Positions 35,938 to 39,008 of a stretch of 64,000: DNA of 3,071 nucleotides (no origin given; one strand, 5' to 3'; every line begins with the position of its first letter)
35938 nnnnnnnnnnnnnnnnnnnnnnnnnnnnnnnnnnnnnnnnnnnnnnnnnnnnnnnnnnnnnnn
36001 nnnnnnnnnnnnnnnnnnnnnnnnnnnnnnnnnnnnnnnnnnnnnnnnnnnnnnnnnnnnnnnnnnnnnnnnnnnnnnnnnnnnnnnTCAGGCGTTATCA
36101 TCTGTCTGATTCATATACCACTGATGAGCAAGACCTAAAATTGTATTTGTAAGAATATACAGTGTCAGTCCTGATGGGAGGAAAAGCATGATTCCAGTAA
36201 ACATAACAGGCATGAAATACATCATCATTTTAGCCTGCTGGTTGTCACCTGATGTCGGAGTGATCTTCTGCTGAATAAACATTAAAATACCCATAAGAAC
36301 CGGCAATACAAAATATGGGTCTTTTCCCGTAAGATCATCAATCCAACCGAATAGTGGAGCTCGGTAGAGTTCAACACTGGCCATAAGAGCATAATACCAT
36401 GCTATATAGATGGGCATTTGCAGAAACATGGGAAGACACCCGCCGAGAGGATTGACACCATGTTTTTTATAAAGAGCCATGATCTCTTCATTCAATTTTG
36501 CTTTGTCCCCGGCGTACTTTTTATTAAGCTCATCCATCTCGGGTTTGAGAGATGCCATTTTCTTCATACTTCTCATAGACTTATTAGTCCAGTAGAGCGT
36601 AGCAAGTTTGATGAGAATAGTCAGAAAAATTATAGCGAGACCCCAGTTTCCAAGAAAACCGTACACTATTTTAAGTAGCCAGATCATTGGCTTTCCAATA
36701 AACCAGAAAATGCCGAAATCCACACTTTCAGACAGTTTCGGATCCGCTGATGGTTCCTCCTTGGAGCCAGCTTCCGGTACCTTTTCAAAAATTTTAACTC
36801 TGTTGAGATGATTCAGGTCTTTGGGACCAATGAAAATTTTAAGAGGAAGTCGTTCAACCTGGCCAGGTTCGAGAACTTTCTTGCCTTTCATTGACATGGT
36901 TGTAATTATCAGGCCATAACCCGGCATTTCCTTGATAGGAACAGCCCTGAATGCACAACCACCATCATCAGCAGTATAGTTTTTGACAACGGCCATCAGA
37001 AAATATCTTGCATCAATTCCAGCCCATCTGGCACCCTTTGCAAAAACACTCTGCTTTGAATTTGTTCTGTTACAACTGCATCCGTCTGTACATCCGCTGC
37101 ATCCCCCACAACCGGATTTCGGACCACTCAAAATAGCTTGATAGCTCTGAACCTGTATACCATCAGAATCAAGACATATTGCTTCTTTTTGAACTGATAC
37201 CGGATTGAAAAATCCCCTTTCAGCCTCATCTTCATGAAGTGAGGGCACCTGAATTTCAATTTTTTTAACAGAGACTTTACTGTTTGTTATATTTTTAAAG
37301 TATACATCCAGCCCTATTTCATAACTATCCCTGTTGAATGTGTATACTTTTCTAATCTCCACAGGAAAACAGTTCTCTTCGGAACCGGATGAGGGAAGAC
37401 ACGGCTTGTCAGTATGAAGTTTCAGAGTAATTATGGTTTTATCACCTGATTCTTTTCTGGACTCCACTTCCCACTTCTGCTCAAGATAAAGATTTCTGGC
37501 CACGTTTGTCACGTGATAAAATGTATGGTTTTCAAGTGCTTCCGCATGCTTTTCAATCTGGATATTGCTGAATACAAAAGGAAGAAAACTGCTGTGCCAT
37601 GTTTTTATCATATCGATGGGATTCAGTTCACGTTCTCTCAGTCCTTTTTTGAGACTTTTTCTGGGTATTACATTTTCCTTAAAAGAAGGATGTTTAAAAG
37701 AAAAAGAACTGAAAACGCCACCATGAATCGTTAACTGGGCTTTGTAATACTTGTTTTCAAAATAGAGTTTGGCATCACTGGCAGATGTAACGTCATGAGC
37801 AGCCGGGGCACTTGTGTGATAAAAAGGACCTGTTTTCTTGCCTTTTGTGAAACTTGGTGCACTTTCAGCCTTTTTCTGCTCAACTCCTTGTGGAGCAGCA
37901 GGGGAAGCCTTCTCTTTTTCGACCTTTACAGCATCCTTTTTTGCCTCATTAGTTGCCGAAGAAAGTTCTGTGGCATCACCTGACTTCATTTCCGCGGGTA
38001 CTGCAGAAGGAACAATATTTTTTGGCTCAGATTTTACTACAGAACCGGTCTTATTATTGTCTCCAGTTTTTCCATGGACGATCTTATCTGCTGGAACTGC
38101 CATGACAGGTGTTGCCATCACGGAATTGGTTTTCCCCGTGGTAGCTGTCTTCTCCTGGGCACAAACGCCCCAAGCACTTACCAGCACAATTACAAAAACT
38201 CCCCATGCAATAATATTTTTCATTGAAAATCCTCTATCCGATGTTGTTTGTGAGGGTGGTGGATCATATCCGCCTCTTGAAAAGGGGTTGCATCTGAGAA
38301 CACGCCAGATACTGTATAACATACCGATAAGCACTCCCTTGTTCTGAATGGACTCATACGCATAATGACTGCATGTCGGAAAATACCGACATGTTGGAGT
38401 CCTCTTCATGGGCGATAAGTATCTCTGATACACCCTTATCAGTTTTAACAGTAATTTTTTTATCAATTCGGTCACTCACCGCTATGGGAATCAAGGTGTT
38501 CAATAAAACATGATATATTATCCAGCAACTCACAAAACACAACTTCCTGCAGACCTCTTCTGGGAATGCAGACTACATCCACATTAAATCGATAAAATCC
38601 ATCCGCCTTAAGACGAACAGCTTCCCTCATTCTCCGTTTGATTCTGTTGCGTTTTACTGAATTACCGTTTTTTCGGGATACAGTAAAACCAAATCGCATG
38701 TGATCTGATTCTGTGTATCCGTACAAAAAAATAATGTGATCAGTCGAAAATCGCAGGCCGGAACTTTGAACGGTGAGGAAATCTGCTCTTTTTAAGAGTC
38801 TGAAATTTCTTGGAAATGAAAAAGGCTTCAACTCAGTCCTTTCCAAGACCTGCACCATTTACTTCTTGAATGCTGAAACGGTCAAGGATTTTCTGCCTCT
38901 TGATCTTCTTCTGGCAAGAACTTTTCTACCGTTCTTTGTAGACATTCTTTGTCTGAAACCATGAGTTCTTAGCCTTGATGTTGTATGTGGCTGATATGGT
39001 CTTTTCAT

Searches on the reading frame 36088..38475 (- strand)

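Call 96: search_protein_families(library=pfam, proteins=[window:36088-38475:-], max_evalue=0.001)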
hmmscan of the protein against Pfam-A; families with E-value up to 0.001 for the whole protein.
window:36088-38475:- (795 aa): 3 families
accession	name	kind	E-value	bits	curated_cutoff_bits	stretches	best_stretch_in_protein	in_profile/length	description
PF02096.25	60KD_IMP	-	1.5e-58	197.8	35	1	611-790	1-163/163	60Kd inner membrane protein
PF01809.23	YidD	-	1.5e-26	92.4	27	1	6-72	1-66/67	Putative membrane protein insertion efficiency factor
PF14849.12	YidC_periplas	-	5e-18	66.5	24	1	372-600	100-283/283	YidC periplasmic domain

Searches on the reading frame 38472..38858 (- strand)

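Call 96: search_protein_families(library=pfam, proteins=[window:38472-38858:-], max_evalue=0.001)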
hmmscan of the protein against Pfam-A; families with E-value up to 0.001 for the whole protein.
window:38472-38858:- (128 aa): 1 family
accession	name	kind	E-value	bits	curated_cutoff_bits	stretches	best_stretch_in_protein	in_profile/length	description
PF00825.24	Ribonuclease_P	-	9.4e-26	90.4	22.3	1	15-121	1-107/109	Ribonuclease P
